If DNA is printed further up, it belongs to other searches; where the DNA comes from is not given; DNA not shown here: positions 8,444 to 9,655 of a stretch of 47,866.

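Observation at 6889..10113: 3.2-kb cargo-carrying transposon with perfect 21-bp TIRs and a 7-bp target-site duplication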

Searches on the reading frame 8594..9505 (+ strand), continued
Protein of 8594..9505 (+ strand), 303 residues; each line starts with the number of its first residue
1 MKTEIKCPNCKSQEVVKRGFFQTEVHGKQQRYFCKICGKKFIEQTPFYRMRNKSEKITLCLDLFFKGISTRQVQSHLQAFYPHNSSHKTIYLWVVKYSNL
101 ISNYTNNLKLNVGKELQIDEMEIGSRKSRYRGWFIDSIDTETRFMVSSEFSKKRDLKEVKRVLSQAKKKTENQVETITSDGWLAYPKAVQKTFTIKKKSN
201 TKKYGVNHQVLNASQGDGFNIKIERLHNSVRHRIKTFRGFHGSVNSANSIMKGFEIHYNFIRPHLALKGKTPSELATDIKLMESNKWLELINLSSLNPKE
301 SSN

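Call 78: search_protein_families(library=ncbifam, proteins=[P0339, P0340, P0341, P0345, P0346, P0351, P0355, P0358, P0362, P0366], max_evalue=0.00001)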
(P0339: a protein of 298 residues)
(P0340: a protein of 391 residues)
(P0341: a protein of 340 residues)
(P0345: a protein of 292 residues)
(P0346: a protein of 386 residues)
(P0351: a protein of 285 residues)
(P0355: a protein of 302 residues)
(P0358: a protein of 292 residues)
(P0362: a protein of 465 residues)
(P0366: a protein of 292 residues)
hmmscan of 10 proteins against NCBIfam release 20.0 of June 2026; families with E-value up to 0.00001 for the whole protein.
P0339 (298 aa): 7 families
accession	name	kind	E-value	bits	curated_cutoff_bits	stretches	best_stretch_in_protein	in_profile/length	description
NF033587.1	transpos_IS6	equivalog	2.6e-43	148.1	125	1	57-261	1-202/202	IS6 family transposase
NF033558.1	transpos_IS1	equivalog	1.7e-15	57.5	100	1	18-194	1-164/199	IS1 family transposase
NF033577.2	transpos_IS481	equivalog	1.6e-12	47.5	224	1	122-274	128-283/284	IS481 family transposase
NF033517.1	transpos_IS66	equivalog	6.2e-12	45.3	180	1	38-198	60-220/387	IS66 family transposase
NF033516.0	transpos_IS3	equivalog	1.9e-09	37.3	160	1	125-274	218-368/369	IS3 family transposase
NF033543.2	transpos_IS256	equivalog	2.2e-08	33.5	150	0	51-202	48-207/338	IS256 family transposase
NF033588.1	transpos_ISC774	exception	4.9e-07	29.5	200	1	65-257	19-187/195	IS6 family transposase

P0340 (391 aa): 7 families
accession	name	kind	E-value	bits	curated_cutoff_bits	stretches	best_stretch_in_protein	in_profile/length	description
NF033587.1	transpos_IS6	equivalog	1.8e-43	148.6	125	1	148-355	1-202/202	IS6 family transposase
NF033577.2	transpos_IS481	equivalog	1.8e-19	70.4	224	1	152-368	58-283/284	IS481 family transposase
NF033558.1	transpos_IS1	equivalog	4.1e-18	66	100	1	107-327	1-192/199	IS1 family transposase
NF033516.0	transpos_IS3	equivalog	1.7e-12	47.3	160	1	200-368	204-368/369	IS3 family transposase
NF033543.2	transpos_IS256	equivalog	1.5e-08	34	150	1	145-292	50-206/338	IS256 family transposase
NF050000.1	IS1_IS1595_Zn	domain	6e-08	33.1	28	1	107-141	1-32/34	IS1/IS1595 family N-terminal zinc-binding domain-containing protein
NF048018.1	IS256_N_4Cys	domain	1.1e-06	29.1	27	1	106-140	1-31/31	transposase-like zinc-binding domain-containing protein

P0341 (340 aa): 6 families
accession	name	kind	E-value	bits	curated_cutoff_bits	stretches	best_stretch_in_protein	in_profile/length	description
NF033587.1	transpos_IS6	equivalog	5.7e-36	124.1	125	1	47-249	5-202/202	IS6 family transposase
NF033558.1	transpos_IS1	equivalog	1.2e-18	67.7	100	1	4-196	1-181/199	IS1 family transposase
NF050000.1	IS1_IS1595_Zn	domain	3.8e-08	33.7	28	1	4-39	1-33/34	IS1/IS1595 family N-terminal zinc-binding domain-containing protein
NF033543.2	transpos_IS256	equivalog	1.8e-07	30.5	150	0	36-89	46-101/338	IS256 family transposase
NF048018.1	IS256_N_4Cys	domain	5.5e-07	30.1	27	1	4-37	2-31/31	transposase-like zinc-binding domain-containing protein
NF033577.2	transpos_IS481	equivalog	5.6e-07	29.4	224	1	52-261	63-282/284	IS481 family transposase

P0345 (292 aa): 5 families
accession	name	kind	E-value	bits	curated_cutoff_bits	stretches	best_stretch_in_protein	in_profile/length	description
NF033587.1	transpos_IS6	equivalog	1.1e-35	123.3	125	1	41-255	1-201/202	IS6 family transposase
NF033558.1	transpos_IS1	equivalog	2.2e-14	53.9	100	1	6-200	1-185/199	IS1 family transposase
NF033543.2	transpos_IS256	equivalog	2.3e-12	46.6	150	1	49-188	63-209/338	IS256 family transposase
NF033577.2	transpos_IS481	equivalog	1.4e-10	41.2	224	1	96-269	121-283/284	IS481 family transposase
NF033516.0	transpos_IS3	equivalog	2.9e-10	39.9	160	1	214-269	313-368/369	IS3 family transposase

P0346 (386 aa): 5 families
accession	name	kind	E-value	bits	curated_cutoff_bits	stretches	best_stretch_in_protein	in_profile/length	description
NF033587.1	transpos_IS6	equivalog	4.3e-33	114.7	125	1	138-351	1-202/202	IS6 family transposase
NF033577.2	transpos_IS481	equivalog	2.2e-10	40.5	224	1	159-363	77-282/284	IS481 family transposase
NF033543.2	transpos_IS256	equivalog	8.7e-09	34.8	150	1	139-286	55-208/338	IS256 family transposase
NF033516.0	transpos_IS3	equivalog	2.5e-08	33.6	160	1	206-363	218-367/369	IS3 family transposase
NF050000.1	IS1_IS1595_Zn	domain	7.5e-06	26.4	28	0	99-133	1-32/34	IS1/IS1595 family N-terminal zinc-binding domain-containing protein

P0351 (285 aa): 6 families
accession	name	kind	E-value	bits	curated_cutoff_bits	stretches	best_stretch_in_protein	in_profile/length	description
NF033587.1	transpos_IS6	equivalog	1.2e-30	106.7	125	1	50-244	7-202/202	IS6 family transposase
NF033558.1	transpos_IS1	equivalog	1.6e-19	70.6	100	1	4-217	1-193/199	IS1 family transposase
NF033577.2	transpos_IS481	equivalog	6.2e-09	35.8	224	1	63-257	75-283/284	IS481 family transposase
NF033516.0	transpos_IS3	equivalog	4.3e-08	32.8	160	1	206-257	317-368/369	IS3 family transposase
NF033543.2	transpos_IS256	equivalog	1.5e-07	30.8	150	0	51-187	61-207/338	IS256 family transposase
NF033588.1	transpos_ISC774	exception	5.4e-07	29.3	200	1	50-237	17-184/195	IS6 family transposase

P0355 (302 aa): 2 families
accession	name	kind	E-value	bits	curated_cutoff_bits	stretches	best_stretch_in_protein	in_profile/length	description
NF033587.1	transpos_IS6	equivalog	7.3e-18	65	125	1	47-268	1-201/202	IS6 family transposase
NF033558.1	transpos_IS1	equivalog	1.7e-06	28.1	100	1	7-191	1-167/199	IS1 family transposase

P0358 (292 aa): 4 families
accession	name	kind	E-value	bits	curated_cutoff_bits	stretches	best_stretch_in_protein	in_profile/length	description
NF033587.1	transpos_IS6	equivalog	2.7e-19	69.7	125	1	47-257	1-202/202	IS6 family transposase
NF033516.0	transpos_IS3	equivalog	6.4e-13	48.7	160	1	115-269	218-367/369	IS3 family transposase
NF033577.2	transpos_IS481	equivalog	7.5e-10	38.8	224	1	135-269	153-282/284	IS481 family transposase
NF033558.1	transpos_IS1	equivalog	2.9e-09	37.1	100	1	7-231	1-194/199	IS1 family transposase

P0362 (465 aa): 6 families
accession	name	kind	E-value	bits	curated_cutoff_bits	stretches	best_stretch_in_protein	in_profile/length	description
NF033587.1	transpos_IS6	equivalog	3.2e-30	105.3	125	1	217-428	1-202/202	IS6 family transposase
NF033558.1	transpos_IS1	equivalog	4.9e-16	59.3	100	1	178-402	1-194/199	IS1 family transposase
NF033517.1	transpos_IS66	equivalog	7.3e-12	45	180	1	198-394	60-242/387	IS66 family transposase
NF033577.2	transpos_IS481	equivalog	1.8e-09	37.5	224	1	236-440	75-282/284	IS481 family transposase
NF033543.2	transpos_IS256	equivalog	3.1e-09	36.3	150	1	226-367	64-207/338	IS256 family transposase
NF033547.1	transpos_IS1595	equivalog_domain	4.2e-06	26.8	75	1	254-411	33-199/215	IS1595 family transposase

P0366 (292 aa): 5 families
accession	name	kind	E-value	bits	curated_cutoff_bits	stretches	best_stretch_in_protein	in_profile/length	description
NF033587.1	transpos_IS6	equivalog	1.2e-38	132.8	125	1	46-252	4-202/202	IS6 family transposase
NF033558.1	transpos_IS1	equivalog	1.3e-17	64.4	100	1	4-186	1-170/199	IS1 family transposase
NF033577.2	transpos_IS481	equivalog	2.8e-09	36.9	224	1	112-264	132-283/284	IS481 family transposase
NF050000.1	IS1_IS1595_Zn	domain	2.3e-06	28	28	1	4-38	1-32/34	IS1/IS1595 family N-terminal zinc-binding domain-containing protein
NF033516.0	transpos_IS3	equivalog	6.5e-06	25.6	160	0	207-264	310-368/369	IS3 family transposase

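Call 94: search_protein_families(library=pfam, alignment_id=A7, max_evalue=0.00001)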
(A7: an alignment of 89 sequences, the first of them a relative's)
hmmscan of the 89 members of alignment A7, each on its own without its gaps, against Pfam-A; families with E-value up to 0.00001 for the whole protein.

A. member 1, L032:4674-5819:- (382 aa): 2 families
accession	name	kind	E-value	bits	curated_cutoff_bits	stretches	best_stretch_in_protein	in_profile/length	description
PF02661.23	Fic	-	7.8e-23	81.6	24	1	128-232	2-93/93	Fic/DOC family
PF13784.11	Fic_N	-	9.1e-21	74.1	26.7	1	40-120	1-81/82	Fic/DOC family N-terminal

B. families by the number of members that match (of 89 scanned): 62 families (the first 25 are shown)
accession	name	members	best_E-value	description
PF01555.25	N6_N4_Mtase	8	3.9e-69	DNA methylase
PF08241.18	Methyltransf_11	4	7.5e-16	Methyltransferase domain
PF02086.21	MethyltransfD12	3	1.4e-65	D12 class N6 adenine-specific DNA methyltransferase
PF02661.23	Fic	3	7.8e-23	Fic/DOC family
PF13847.12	Methyltransf_31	3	1.9e-16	Methyltransferase domain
PF13649.12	Methyltransf_25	3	1.4e-15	Methyltransferase domain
PF01209.24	Ubie_methyltran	3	5.2e-08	ubiE/COQ5 methyltransferase family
PF00145.23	DNA_methylase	2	6.9e-93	C-5 cytosine-specific DNA methylase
PF09568.16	RE_MjaI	2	7.7e-70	MjaI restriction endonuclease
PF00588.24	SpoU_methylase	2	2.3e-26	SpoU rRNA Methylase family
PF00293.34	NUDIX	2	3.5e-23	NUDIX domain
PF18755.6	RAMA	2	1.8e-15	Restriction Enzyme Adenine Methylase Associated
PF08242.18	Methyltransf_12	2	1.9e-09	Methyltransferase domain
PF00459.30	Inositol_P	1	3.1e-57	Inositol monophosphatase family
PF07992.20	Pyr_redox_2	1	8.8e-47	Pyridine nucleotide-disulphide oxidoreductase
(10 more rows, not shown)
